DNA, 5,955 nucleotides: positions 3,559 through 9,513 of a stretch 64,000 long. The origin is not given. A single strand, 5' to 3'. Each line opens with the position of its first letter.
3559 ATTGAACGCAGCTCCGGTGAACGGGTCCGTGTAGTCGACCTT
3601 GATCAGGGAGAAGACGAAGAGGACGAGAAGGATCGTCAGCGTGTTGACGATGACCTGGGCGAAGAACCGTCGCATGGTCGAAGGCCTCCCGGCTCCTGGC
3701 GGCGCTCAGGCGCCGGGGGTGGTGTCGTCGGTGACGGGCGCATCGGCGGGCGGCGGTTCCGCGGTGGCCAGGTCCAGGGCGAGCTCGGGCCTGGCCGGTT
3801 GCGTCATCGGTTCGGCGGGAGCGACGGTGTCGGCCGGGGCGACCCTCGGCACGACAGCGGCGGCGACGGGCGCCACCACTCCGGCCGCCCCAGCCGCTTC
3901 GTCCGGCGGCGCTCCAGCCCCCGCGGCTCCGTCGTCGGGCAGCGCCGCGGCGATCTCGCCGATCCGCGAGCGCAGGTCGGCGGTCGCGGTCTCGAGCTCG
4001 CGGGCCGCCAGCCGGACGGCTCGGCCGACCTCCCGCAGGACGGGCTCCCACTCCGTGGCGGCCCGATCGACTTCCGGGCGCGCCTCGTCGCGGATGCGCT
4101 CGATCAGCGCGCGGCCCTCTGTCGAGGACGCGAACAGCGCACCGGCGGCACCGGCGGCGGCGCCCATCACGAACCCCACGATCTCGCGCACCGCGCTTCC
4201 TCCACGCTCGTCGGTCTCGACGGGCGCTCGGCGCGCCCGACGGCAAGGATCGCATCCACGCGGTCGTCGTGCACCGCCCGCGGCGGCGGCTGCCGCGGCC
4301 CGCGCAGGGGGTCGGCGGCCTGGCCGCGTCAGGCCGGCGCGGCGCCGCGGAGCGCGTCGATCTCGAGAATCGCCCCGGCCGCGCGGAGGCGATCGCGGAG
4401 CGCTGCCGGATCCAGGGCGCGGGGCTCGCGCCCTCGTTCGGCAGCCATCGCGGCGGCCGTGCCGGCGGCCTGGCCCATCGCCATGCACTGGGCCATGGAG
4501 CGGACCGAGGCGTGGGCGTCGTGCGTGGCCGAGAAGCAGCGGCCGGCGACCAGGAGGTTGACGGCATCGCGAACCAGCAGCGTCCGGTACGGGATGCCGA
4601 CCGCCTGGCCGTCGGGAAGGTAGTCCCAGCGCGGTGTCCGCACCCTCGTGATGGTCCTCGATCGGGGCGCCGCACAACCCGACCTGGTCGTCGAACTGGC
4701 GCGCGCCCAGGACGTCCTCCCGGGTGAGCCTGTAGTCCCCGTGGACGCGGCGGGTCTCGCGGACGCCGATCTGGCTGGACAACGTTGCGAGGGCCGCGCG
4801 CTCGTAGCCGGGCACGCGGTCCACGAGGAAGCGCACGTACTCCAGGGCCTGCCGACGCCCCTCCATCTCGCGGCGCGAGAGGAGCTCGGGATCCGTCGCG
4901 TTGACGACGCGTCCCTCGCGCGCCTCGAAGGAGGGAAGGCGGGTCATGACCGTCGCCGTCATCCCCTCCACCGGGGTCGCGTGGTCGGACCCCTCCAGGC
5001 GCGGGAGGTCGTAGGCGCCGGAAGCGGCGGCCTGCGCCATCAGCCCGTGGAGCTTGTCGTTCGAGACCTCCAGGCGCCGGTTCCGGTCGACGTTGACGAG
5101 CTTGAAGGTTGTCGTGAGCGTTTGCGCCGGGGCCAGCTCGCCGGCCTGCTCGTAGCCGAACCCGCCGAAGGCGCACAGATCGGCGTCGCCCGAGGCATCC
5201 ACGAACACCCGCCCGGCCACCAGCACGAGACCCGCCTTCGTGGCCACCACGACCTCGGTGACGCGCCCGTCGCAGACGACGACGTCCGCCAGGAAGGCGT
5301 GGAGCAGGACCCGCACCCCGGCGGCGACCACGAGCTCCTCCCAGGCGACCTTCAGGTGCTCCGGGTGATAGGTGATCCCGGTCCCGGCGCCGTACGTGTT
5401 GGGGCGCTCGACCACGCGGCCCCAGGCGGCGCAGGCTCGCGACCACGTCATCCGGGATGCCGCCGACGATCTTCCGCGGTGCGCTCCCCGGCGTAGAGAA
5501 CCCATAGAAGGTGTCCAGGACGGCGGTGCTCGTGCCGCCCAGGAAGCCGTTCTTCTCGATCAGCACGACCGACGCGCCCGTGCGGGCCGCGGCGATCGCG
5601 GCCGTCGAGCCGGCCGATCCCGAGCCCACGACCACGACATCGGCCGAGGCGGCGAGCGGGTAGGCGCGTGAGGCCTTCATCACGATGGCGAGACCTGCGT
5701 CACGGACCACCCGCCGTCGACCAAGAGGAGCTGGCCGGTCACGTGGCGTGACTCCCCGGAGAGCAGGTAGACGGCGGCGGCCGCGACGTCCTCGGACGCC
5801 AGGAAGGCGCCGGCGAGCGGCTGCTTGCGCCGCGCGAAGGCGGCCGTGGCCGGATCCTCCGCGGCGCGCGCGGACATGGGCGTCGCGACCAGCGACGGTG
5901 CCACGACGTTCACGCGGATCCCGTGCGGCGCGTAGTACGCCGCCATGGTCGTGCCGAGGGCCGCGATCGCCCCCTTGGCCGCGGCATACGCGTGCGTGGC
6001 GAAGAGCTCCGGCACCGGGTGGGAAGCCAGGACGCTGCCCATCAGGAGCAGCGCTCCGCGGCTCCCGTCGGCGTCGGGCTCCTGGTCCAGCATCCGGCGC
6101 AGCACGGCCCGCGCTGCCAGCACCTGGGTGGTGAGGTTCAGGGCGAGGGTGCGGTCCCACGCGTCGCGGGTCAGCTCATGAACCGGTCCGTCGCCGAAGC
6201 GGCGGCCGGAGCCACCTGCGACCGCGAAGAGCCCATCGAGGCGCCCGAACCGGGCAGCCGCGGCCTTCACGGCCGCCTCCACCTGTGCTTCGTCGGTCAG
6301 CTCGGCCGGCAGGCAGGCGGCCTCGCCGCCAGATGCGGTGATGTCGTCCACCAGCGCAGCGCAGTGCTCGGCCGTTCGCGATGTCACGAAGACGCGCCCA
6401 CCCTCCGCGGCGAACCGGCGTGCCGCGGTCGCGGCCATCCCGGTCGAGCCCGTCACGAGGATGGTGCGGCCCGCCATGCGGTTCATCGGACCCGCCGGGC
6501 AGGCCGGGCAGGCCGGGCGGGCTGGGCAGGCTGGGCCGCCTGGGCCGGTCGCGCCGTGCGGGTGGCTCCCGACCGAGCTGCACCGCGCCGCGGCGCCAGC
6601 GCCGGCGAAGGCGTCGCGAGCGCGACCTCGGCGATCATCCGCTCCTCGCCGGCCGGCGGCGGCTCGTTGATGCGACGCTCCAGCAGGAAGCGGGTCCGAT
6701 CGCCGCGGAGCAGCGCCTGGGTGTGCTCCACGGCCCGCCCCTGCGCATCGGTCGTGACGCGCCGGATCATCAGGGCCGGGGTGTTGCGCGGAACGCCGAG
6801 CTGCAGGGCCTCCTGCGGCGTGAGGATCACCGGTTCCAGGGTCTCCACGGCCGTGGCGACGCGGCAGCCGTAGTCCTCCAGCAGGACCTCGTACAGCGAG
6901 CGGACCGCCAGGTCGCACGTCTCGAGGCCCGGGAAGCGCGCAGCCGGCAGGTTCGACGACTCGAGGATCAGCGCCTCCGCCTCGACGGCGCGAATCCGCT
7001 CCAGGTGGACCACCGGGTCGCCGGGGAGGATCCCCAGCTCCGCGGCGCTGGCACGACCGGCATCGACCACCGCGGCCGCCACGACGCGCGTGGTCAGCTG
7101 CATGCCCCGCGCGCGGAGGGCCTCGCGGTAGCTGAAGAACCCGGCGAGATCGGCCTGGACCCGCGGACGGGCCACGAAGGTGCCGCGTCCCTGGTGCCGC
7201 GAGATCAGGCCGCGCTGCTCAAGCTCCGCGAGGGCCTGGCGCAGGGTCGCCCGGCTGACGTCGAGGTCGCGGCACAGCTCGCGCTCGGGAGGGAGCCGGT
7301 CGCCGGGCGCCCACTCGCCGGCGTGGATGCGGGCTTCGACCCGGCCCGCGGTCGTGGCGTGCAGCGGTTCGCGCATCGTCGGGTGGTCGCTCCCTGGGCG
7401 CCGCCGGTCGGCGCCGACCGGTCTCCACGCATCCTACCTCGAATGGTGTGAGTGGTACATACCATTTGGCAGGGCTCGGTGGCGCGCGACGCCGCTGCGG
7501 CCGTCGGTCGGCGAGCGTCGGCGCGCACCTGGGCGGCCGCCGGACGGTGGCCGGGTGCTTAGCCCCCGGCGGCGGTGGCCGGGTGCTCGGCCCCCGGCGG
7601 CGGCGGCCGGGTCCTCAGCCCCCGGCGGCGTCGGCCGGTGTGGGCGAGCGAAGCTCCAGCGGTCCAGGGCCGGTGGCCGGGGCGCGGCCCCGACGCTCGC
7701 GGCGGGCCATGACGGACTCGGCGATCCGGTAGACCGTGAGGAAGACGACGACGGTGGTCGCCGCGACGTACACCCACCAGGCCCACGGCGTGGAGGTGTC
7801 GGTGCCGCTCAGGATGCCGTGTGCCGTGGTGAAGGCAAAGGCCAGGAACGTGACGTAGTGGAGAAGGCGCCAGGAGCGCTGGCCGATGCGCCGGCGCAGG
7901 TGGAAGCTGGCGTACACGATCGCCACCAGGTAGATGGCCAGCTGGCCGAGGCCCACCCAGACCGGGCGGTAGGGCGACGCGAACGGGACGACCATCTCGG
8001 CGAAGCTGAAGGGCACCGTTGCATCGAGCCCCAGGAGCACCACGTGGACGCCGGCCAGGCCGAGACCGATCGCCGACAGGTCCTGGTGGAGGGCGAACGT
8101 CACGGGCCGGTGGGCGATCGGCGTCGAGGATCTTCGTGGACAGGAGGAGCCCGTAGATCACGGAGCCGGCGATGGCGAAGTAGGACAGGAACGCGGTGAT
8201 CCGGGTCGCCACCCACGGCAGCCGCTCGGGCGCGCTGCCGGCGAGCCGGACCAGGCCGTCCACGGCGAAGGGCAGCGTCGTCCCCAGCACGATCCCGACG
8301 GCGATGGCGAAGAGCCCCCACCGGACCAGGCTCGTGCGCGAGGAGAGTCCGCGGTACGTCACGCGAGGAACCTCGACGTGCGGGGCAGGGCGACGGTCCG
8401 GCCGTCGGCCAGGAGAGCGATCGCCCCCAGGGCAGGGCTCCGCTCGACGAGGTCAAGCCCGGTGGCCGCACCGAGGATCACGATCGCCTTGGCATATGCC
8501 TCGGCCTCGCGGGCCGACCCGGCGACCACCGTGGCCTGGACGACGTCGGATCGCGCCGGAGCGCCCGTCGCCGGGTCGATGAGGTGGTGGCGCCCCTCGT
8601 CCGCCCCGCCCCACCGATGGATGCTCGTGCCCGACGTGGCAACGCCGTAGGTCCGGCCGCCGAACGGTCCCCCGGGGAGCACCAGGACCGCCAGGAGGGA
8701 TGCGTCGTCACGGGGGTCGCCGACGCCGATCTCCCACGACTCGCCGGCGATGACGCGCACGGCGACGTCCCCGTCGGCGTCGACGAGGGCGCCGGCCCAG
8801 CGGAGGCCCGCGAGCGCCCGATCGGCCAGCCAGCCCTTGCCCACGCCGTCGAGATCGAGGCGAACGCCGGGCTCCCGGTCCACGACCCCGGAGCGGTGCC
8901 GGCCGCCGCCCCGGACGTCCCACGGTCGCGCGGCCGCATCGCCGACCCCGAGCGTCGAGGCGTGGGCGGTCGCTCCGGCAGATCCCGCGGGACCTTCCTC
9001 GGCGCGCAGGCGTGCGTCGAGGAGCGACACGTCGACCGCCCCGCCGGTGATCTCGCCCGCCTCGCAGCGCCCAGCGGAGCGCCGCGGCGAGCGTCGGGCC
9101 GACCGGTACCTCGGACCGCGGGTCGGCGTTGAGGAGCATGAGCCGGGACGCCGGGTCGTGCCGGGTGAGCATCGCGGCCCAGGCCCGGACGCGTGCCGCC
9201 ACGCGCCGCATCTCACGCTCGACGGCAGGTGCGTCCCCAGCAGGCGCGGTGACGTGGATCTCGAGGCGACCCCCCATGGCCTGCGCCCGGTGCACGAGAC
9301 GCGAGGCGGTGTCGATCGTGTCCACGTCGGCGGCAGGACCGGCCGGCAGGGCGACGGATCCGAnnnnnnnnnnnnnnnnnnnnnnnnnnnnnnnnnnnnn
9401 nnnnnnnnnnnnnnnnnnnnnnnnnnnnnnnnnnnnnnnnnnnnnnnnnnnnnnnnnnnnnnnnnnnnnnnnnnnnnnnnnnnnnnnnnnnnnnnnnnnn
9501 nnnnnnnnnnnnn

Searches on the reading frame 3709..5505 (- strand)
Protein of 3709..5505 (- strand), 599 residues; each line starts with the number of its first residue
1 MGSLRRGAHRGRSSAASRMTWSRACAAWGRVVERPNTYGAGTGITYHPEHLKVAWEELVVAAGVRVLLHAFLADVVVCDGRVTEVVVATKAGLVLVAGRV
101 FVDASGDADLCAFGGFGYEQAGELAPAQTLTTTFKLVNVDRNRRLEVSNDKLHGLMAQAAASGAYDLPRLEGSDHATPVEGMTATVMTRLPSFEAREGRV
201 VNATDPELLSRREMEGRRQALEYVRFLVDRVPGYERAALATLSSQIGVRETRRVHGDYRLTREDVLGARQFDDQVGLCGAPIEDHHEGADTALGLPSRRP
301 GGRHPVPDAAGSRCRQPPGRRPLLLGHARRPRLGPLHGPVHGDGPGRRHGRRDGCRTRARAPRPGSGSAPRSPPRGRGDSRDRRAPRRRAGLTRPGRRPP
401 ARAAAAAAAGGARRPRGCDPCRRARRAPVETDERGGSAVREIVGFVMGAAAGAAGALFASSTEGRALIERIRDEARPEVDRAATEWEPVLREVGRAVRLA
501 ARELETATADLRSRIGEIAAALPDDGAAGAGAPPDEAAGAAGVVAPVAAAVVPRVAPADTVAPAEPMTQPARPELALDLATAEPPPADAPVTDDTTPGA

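Call 24: search_protein_families(library=pfam, proteins=[window:3709-5505:-], max_evalue=0.001)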
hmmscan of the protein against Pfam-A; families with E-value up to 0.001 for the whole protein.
window:3709-5505:- (599 aa): 1 family
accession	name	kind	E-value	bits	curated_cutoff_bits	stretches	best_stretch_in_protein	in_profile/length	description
PF12831.13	FAD_oxidored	-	8.3e-52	177.3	27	1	36-290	83-331/416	FAD dependent oxidoreductase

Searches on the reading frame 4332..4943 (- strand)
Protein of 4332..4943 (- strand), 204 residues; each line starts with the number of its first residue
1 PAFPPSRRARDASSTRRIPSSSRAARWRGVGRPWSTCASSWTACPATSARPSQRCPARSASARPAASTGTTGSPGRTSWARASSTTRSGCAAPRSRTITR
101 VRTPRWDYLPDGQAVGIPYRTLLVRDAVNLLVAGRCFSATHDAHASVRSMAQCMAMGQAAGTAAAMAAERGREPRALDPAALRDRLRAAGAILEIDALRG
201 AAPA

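Call 24: search_protein_families(library=pfam, proteins=[window:4332-4943:-], max_evalue=0.001)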
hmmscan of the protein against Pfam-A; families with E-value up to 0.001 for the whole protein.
window:4332-4943:- (204 aa): 1 family
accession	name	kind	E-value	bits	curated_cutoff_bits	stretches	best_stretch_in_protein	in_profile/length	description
PF12831.13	FAD_oxidored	-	7.9e-28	98.3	27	1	104-186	335-416/416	FAD dependent oxidoreductase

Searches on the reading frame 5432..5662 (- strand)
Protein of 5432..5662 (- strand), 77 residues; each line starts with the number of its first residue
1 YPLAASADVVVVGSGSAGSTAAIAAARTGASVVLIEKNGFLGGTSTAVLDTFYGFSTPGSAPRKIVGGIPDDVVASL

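Call 24: search_protein_families(library=pfam, proteins=[window:5432-5662:-], max_evalue=0.001)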
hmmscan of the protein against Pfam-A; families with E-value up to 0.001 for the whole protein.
window:5432-5662:- (77 aa): 10 families
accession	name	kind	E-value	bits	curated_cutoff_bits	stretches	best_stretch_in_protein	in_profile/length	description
PF12831.13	FAD_oxidored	-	1.1e-18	68.2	27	1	8-76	1-67/416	FAD dependent oxidoreductase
PF00890.30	FAD_binding_2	-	1e-09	38.5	20.4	1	8-46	1-39/414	FAD binding domain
PF01266.30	DAO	-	5.7e-09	36.4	27.9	1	8-47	1-41/353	FAD dependent oxidoreductase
PF13450.12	NAD_binding_8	-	3.9e-08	33.9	21.9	1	11-47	1-37/68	NAD(P)-binding Rossmann-like domain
PF01134.28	GIDA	-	1e-07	31.8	22.1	1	8-38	1-31/391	Glucose inhibited division protein A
PF07992.20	Pyr_redox_2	-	4e-07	30.2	26.1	1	8-41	2-36/291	Pyridine nucleotide-disulphide oxidoreductase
PF03486.20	HI0933_like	-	1.9e-05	24.7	50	1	8-41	2-35/244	HI0933-like protein Rossmann domain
PF01946.23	Thi4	-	2.9e-05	23.9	26.2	1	5-44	16-56/235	Thi4 family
PF01262.27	AlaDh_PNT_C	-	0.00035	20.5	23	1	5-38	27-60/214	Alanine dehydrogenase/PNT, C-terminal domain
PF01494.25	FAD_binding_3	-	0.00054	19.7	22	1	7-38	2-33/349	FAD binding domain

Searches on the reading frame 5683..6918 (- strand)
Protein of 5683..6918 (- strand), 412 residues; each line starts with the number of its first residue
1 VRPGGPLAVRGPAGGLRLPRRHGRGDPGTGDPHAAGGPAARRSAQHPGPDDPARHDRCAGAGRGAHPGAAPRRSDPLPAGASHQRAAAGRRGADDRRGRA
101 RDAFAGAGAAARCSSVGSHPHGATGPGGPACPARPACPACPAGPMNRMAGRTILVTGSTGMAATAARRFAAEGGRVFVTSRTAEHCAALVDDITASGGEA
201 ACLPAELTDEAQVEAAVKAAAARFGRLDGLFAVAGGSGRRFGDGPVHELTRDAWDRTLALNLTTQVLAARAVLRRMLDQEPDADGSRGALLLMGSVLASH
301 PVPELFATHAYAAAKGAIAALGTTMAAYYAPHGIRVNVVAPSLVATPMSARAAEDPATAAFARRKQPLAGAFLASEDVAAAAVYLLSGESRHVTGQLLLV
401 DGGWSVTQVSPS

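Call 24: search_protein_families(library=pfam, proteins=[window:5683-6918:-], max_evalue=0.001)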
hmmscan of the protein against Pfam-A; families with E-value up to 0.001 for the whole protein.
window:5683-6918:- (412 aa): 4 families
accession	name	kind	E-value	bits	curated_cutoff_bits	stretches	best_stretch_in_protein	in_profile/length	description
PF13561.12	adh_short_C2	-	3.7e-50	171.2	27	1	158-405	5-236/236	Enoyl-(Acyl carrier protein) reductase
PF00106.31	adh_short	-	8e-41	140.1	26.6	1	152-355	2-193/195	short chain dehydrogenase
PF08659.16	KR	-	7.6e-08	32.9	22.6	1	152-263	2-114/180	KR domain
PF23441.1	SDR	-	0.00075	19.4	27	0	196-403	59-254/258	SDR-like rossmann domain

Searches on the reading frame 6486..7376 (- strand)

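Call 24: search_protein_families(library=pfam, proteins=[window:6486-7376:-], max_evalue=0.001)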
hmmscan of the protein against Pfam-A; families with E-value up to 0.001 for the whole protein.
window:6486-7376:- (297 aa): 5 families
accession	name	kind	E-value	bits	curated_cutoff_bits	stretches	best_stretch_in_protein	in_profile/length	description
PF07702.18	UTRA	-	5.3e-36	124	23.8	1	89-228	1-140/141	UTRA domain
PF00392.27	GntR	-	1.3e-21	76.4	27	1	9-68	5-64/64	Bacterial regulatory proteins, gntR family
PF25213.1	HVO_A0261_N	-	1.8e-05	25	35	1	31-64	27-60/86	HVO_A0261 N-terminal domain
PF08220.18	HTH_DeoR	-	9.9e-05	22.4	21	1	33-66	19-52/57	DeoR-like helix-turn-helix domain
PF12802.13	MarR_2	-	0.00059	20.4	27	0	32-61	24-53/61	MarR family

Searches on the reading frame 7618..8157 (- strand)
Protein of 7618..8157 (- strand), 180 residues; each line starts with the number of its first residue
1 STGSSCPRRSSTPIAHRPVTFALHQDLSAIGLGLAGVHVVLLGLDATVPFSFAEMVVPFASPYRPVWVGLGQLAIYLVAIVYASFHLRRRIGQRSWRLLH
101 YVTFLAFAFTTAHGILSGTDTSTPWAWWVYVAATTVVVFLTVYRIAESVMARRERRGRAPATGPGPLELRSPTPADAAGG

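Call 24: search_protein_families(library=pfam, proteins=[window:7618-8157:-], max_evalue=0.001)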
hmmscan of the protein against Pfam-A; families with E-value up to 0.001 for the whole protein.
window:7618-8157:- (180 aa): 1 family
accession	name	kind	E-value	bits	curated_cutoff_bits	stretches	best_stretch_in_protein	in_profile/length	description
PF01794.25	Ferric_reduct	-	4.6e-05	23.9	28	1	16-110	30-120/121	Ferric reductase like transmembrane component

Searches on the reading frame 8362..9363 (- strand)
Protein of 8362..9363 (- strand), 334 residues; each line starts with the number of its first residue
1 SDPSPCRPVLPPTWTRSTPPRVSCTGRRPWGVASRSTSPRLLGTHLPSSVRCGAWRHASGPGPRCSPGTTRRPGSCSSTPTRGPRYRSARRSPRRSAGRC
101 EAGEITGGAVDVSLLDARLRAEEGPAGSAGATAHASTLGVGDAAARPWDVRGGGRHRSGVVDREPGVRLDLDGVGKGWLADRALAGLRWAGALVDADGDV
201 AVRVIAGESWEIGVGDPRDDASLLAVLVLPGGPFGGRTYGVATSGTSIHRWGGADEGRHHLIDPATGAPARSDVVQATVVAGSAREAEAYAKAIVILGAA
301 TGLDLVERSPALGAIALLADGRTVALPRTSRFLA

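Call 24: search_protein_families(library=pfam, proteins=[window:8362-9363:-], max_evalue=0.001)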
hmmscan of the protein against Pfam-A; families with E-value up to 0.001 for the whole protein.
window:8362-9363:- (334 aa): 1 family
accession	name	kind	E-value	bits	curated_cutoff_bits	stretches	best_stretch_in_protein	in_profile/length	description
PF02424.20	ApbE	-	7.7e-29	101.5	25.6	1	156-314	117-264/266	ApbE family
